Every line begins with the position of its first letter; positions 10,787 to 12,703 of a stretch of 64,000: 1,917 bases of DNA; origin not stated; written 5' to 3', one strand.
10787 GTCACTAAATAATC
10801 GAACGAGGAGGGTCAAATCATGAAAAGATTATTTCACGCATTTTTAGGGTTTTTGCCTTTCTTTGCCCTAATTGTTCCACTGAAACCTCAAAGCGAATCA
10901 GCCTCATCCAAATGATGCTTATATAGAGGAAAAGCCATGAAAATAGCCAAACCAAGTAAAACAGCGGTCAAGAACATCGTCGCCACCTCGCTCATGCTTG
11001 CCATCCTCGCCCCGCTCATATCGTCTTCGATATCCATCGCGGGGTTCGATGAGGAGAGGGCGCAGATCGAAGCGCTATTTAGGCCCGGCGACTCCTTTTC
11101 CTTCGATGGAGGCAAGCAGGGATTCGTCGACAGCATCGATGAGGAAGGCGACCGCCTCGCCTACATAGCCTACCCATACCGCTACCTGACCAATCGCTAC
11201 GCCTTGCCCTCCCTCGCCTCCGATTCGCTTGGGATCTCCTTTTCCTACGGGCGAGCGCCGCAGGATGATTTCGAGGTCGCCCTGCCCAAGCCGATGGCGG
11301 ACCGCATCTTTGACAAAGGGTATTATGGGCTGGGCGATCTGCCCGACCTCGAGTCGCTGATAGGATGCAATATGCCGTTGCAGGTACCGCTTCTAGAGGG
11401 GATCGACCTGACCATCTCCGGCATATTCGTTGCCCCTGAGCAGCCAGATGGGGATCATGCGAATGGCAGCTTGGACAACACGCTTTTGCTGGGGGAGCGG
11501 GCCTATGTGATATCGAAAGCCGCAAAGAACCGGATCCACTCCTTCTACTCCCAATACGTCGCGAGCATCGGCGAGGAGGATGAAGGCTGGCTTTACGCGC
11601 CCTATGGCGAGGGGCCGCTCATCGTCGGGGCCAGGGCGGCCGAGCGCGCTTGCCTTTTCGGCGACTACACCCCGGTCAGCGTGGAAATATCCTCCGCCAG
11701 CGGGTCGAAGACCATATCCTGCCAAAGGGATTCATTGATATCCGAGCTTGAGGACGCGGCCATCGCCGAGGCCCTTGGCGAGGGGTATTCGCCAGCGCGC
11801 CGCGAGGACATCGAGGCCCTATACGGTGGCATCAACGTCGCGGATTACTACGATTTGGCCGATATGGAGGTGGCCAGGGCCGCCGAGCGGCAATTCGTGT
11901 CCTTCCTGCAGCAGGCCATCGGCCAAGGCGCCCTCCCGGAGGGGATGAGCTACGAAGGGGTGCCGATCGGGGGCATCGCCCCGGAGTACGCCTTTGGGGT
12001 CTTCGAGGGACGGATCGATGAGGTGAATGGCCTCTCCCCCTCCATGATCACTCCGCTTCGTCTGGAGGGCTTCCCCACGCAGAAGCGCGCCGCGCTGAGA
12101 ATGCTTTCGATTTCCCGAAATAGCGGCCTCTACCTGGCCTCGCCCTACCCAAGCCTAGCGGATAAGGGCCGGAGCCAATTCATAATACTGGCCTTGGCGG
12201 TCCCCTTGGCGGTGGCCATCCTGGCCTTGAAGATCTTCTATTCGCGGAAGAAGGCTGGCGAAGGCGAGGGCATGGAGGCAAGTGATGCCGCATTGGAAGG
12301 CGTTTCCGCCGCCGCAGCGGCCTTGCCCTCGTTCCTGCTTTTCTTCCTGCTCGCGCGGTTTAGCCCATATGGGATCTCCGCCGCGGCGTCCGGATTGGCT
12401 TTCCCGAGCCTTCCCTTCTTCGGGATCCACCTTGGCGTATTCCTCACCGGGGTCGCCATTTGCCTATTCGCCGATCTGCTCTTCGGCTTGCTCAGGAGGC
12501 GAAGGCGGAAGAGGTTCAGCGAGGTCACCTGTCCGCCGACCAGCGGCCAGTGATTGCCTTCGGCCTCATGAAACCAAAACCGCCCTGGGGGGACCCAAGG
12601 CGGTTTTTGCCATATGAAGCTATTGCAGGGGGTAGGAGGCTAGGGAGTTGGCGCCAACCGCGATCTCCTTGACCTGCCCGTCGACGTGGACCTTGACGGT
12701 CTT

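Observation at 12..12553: Two paralogous lipobox membrane proteins, each paired with a different upstream partner (giant secreted protein vs 31-aa peptide), with no ABC ATPase anywhere in 64 kb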

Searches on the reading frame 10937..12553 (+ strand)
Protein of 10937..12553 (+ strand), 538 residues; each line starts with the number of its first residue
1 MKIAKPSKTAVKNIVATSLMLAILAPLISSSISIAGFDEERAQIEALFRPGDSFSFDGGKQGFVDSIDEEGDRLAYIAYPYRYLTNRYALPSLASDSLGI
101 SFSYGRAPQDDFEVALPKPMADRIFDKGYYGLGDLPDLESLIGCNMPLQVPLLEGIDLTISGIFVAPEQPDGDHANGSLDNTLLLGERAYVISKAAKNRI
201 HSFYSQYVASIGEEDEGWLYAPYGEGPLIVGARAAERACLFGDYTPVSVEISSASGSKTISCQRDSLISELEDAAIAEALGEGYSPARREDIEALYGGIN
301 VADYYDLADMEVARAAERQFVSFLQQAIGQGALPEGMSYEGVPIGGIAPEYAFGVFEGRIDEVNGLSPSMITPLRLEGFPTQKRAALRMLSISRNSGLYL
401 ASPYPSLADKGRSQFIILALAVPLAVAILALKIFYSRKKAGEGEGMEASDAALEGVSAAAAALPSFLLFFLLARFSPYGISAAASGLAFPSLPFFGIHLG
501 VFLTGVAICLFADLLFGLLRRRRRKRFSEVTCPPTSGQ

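Call 8: search_protein_families(library=pfam, proteins=[window:10937-12553:+], max_evalue=1)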
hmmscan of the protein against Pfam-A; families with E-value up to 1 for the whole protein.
window:10937-12553:+ (538 aa): 0 families

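Call 9: search_protein_families(library=ncbifam, proteins=[window:10937-12553:+], max_evalue=1)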
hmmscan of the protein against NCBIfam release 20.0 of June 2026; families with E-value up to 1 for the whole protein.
window:10937-12553:+ (538 aa): 2 families
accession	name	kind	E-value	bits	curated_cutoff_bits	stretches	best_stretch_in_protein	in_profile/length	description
NF010333.0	PRK13763.2-4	equivalog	0.037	14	252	1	240-308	25-90/179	putative RNA-processing protein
NF045596.1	ECF_S_CD3073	equivalog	0.17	11.6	180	1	3-37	82-116/174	CD3073 family putative ECF transporter S component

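Call 14: find_homologous_proteins(query=window:10937-12553:+)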
Query window:10937-12553:+ (538 aa): 1 proteins with E <= 0.001 among 8000 candidates.
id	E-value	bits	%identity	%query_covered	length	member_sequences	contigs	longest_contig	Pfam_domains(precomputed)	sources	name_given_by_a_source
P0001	0.0e+0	1102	94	100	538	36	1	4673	-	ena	-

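Call 19: find_encoding_contigs(protein=P0001, flank=10000)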
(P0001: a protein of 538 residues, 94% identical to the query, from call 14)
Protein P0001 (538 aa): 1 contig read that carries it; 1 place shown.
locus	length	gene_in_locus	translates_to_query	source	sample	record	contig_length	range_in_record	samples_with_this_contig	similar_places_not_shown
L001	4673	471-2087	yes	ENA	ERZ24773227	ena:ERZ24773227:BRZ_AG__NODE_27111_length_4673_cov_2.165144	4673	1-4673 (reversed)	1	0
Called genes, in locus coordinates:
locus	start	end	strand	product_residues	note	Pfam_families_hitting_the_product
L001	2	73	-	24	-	?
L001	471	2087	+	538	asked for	-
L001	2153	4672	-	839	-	?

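Call 32: predict_structure(alignment_id=A1)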
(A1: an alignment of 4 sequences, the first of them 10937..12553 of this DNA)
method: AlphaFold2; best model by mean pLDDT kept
length: 538 residues; sequences in the alignment: 4
mean_pLDDT: 38.8   pTM: 0.32
mean pLDDT of the five models: 38.8, 38.1, 38.0, 37.9, 37.6
residues with pLDDT >= 90: 8; 70-90: 57; 50-70: 43; < 50: 430
segments of 3 or more residues with pLDDT < 50: 1-242, 298-305, 357-430, 437-506, 509-538
pLDDT, mean of each block of 10 residues (from residue 1): 30 33 28 24 25 21 25 21 22 26 33 34 31 28 26 25 25 23 23 25 25 24 24 39 76 88 82 86 73 54 48 76 85 65 57 47 27 24 23 22 25 32 45 47 43 44 43 33 29 33 46 41 31 30
secondary structure, 60 per line:
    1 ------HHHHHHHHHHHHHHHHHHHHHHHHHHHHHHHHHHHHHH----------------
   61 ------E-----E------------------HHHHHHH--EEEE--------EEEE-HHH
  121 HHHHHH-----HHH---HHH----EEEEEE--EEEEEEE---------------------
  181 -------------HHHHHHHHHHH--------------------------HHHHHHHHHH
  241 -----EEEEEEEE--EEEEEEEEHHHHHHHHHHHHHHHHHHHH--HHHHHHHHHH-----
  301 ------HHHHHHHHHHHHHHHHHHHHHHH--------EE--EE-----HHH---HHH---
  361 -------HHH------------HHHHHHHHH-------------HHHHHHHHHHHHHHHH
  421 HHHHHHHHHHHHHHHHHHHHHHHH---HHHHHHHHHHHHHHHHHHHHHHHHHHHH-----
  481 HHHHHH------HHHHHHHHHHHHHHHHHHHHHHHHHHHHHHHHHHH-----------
elements in order: H7-44 H92-98 E101-104 E113-116 H118-126 E145-150 E153-159 H194-204 H231-240 E246-253 E256-263 H264-283 H286-295 H307-329 H383-391 H405-444 H448-475 H481-486 H493-527
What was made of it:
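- On FtsX/MacB-type ABC permease (Pfam FtsX PF02687, MacB_PCD PF12704): The AlphaFold2 model has pLDDT 38.8 (call 32).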

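Call 33: search_protein_representatives(alignment_id=A1)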
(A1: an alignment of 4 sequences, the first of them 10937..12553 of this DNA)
Query: 4 sequences, 538 profile positions. Proteins with E-value up to 0.001 (for the whole library): 2; up to 1e-10: 2; up to 1e-30: 2. The best 2 are listed.
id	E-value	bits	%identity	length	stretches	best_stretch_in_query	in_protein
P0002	1.3e-262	889.2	-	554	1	1-538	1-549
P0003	9.3e-72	259.3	-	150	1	389-538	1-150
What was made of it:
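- An exhaustive profile search of 1.84 billion proteins hits no FtsX-family protein (call 33).
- Tried and rejected: An exhaustive HMMER profile search of 1.84 billion representatives found only the family itself (call 33).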

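Call 34: search_solved_structures(query=A1, max_evalue=10, show_alignments=3)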
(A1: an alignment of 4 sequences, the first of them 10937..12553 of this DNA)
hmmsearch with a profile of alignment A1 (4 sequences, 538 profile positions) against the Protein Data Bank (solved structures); distinct sequences matched with E-value up to 10: 1.
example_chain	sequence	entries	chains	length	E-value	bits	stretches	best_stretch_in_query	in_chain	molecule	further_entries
8jkt_A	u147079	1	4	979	1.8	10.8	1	413-456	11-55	Aminopeptidase N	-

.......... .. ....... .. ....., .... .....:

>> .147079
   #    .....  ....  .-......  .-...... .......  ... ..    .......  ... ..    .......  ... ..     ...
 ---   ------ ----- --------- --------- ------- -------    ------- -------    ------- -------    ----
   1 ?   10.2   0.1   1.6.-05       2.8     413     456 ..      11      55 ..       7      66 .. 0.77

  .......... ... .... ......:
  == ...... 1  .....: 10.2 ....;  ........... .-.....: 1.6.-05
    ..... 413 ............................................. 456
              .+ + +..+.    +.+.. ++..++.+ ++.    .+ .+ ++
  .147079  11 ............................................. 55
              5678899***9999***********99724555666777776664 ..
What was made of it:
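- NCBIfam and PDB profiles give nothing (calls 9, 34).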

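Call 37: find_related_loci(query=A1, collection=genome_contigs, flank=10000)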
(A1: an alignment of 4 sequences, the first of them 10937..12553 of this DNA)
Query A1 (538 aa) in genome_contigs; peptide patterns used: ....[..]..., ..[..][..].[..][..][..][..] (x = any residue, [..] = any of these).
490 stretches matched a pattern; 1 encode a relative of the query (tblastn E <= 1e-3); 1 distinct loci.
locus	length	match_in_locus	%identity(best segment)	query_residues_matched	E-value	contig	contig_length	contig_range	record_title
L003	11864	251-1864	93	1-538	0e+0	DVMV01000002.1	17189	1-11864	MAG TPA_asm: Candidatus Alloenteromonas pullicola isolate ChiGjej1B1-22543 ChiGjej1B1M5__C55035_L17189_SRR6323428, whole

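Call 54: fold_search(model_id=the predicted structure, library=pdb)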
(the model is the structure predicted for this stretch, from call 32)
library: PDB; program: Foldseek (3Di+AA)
matches with E <= 10: 105; with E <= 0.001: 0
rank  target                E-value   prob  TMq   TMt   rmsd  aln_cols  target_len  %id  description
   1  3kk4_A                7.8e-01  0.06  0.07  0.18  12.5       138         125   15  uncharacterized protein BP1543 from Bordetella pertussis Tohama I (released 2009-11-17)
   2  5i7d_A                9.1e-01  0.04  0.07  0.09  46.0       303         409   12  Crystal Structure of srGAP2 F-BARx WT Form-2 (released 2017-08-30)
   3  9r2o_B                1.3e+00  0.08  0.07  0.18  18.1        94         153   16  De novo designed N5 protein fold (released 2025-05-14)
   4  9dkr_B                1.6e+00  0.05  0.07  0.10  13.4       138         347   15  Crystal structure of CcbD complexed with PCP domain of CcbZ (released 2025-10-01)
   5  9r2o_A                1.8e+00  0.06  0.07  0.18  18.1        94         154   16  De novo designed N5 protein fold (released 2025-05-14)
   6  1zcd_A                2.0e+00  0.01  0.06  0.08  27.5       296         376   12  Crystal structure of the Na+/H+ antiporter NhaA (released 2005-07-05)
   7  7z44                  2.2e+00  0.02  0.07  0.07  43.6       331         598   11  Portal of bacteriophage SU10 (released 2022-08-10)
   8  4xao                  2.3e+00  0.01  0.07  0.11  23.1       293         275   10  Crystal structure of the hPXR-LBD obtained in presence of the pesticide trans-nonachlor (released 2015-09-09)
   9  7yn2_A                2.4e+00  0.04  0.06  0.08  13.2       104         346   13  Crystal structure of CcbD with methylthiolincosamide (released 2023-08-02)
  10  9dks_B                2.5e+00  0.04  0.06  0.08  13.1       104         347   15  Crystal structure of CcbD C19S mutant complexed with single PCP domain of CcbZ (released 2025-09-17)
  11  3ps0_C                2.5e+00  0.03  0.06  0.09  15.7       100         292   17  The structure of the CRISPR-associated protein, csa2, from Sulfolobus solfataricus (released 2011-04-20)
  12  7a0w_A                2.7e+00  0.02  0.06  0.09  26.7       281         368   16  Structure of dimeric sodium proton antiporter NhaA, at pH 8.5, crystallized with chimeric Fab antibodies (released 2022-02-23)
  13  2zih_D                2.8e+00  0.02  0.08  0.11  17.9       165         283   14  Crystal Structure of Yeast Vps74 (released 2008-04-22)
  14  3ps0_A                3.1e+00  0.03  0.06  0.09  14.9        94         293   18  The structure of the CRISPR-associated protein, csa2, from Sulfolobus solfataricus (released 2011-04-20)
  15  4atv_A                3.3e+00  0.01  0.06  0.08  27.5       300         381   12  STRUCTURE OF A TRIPLE MUTANT OF THE NHAA DIMER, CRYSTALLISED AT LOW PH (released 2013-07-10)
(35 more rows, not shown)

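Call 61: find_related_loci(query=A1, collection=viral_contigs, flank=10000)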
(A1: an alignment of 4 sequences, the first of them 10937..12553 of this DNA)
Query A1 (538 aa) in viral_contigs; peptide patterns used: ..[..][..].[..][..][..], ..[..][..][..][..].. (x = any residue, [..] = any of these).
78 stretches matched a pattern, but none encodes a relative of the query by tblastn (E <= 1e-3).

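Call 63: find_related_loci(query=A1, collection=metagenome_contigs, flank=10000)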
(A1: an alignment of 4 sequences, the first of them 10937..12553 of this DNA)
Query A1 (538 aa) in metagenome_contigs; peptide patterns used: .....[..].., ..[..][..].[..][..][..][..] (x = any residue, [..] = any of these).
600 stretches matched a pattern (row limit reached: there are more); 1 encode a relative of the query (tblastn E <= 1e-3); 1 distinct loci.
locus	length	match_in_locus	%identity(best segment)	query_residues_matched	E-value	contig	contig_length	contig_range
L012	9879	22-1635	93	1-538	0e+0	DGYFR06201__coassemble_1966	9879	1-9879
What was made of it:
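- Tried and rejected: Genome, metagenome and viral contig scans found only the same species (calls 37, 61, 63).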

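Call 64: find_encoding_contigs(protein=window:10937-12553:+, flank=4000, max_places=10)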
Protein window:10937-12553:+ (538 aa): 1 contig read that carries it; 1 place shown.
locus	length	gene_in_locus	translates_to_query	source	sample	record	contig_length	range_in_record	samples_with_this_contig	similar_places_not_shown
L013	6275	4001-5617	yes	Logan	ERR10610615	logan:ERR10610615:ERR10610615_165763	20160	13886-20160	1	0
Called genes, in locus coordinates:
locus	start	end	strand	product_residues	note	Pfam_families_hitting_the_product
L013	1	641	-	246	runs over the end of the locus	PF00481:PP2C, PF13672:PP2C_2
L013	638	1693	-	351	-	PF21016:RlmN_N, PF04055:Radical_SAM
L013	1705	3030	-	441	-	-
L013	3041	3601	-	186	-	-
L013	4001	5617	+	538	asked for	-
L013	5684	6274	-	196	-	?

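Call 66: search_protein_families(library=padloc, proteins=[window:10937-12553:+], max_evalue=1)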
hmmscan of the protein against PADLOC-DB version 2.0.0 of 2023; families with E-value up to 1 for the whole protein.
window:10937-12553:+ (538 aa): 0 families

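Call 80: search_protein_families(library=phrogs, proteins=[window:10937-12553:+], max_evalue=1)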
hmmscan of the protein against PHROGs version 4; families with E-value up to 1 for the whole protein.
window:10937-12553:+ (538 aa): 0 families

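Call 88: list_cluster_members(proteins=[P0001, P0002, P0004, P0005])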
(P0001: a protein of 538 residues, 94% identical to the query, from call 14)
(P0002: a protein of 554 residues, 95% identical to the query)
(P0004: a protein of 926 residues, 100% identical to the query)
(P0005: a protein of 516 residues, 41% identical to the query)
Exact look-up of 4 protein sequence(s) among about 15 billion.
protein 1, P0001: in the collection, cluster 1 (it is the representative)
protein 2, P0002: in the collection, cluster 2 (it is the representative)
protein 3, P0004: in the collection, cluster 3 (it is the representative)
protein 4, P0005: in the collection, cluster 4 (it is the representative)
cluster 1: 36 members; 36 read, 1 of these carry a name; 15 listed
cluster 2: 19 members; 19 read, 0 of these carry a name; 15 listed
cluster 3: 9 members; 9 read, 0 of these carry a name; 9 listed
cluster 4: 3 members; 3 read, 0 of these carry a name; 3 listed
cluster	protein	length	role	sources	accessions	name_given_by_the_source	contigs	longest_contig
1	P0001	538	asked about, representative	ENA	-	-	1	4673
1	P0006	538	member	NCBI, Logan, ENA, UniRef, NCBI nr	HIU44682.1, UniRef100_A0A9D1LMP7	MAG TPA: hypothetical protein IAC52_00060 [Candidatus Enteromonas pullicola] | Uncharacterized protein n=1 Tax=Candidatus Alloenteromonas pullicola TaxID=2840784 ... | hypothetical protein [Candidatus Enteromonas pullicola]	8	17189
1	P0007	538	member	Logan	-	-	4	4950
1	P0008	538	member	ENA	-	-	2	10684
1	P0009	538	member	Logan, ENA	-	-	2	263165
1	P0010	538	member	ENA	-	-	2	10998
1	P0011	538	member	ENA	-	-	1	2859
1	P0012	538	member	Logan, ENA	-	-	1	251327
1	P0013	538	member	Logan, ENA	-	-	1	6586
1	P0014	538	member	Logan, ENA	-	-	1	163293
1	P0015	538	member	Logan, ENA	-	-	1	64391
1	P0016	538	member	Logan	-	-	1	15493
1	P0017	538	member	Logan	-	-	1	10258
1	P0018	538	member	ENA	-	-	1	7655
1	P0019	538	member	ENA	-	-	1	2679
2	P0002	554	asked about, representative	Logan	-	-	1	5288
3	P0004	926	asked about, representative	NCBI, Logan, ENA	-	-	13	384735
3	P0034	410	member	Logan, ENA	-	-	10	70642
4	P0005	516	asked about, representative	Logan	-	-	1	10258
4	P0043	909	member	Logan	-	-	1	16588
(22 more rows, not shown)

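Call 89: find_encoding_contigs(protein=P0043, flank=10000)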
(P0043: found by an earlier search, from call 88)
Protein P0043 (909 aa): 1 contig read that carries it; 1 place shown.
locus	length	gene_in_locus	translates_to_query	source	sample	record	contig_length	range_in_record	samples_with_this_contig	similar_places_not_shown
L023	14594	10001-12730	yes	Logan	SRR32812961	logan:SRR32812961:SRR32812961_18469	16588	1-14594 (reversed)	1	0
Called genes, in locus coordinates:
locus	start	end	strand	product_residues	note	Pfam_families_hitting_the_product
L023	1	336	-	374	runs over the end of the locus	PF00483:NTP_transferase (weak), PF25087:GMPPB_C (faint), PF24894:Hexapep_GlmU, PF25084:LbH_EIF2B (weak)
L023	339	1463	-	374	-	PF00483:NTP_transferase, PF24894:Hexapep_GlmU (weak)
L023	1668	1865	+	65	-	PF00830:Ribosomal_L28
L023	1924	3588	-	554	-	-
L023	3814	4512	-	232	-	-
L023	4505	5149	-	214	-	PF00834:Ribul_P_3_epim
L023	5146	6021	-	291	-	PF00069:Pkinase, PF07714:PK_Tyr_Ser-Thr, PF03109:ABC1 (weak)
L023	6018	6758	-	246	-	PF00481:PP2C, PF13672:PP2C_2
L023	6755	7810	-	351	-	PF21016:RlmN_N, PF04055:Radical_SAM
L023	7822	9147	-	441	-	-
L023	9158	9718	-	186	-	-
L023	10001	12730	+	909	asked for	-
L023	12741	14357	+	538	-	-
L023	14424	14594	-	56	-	?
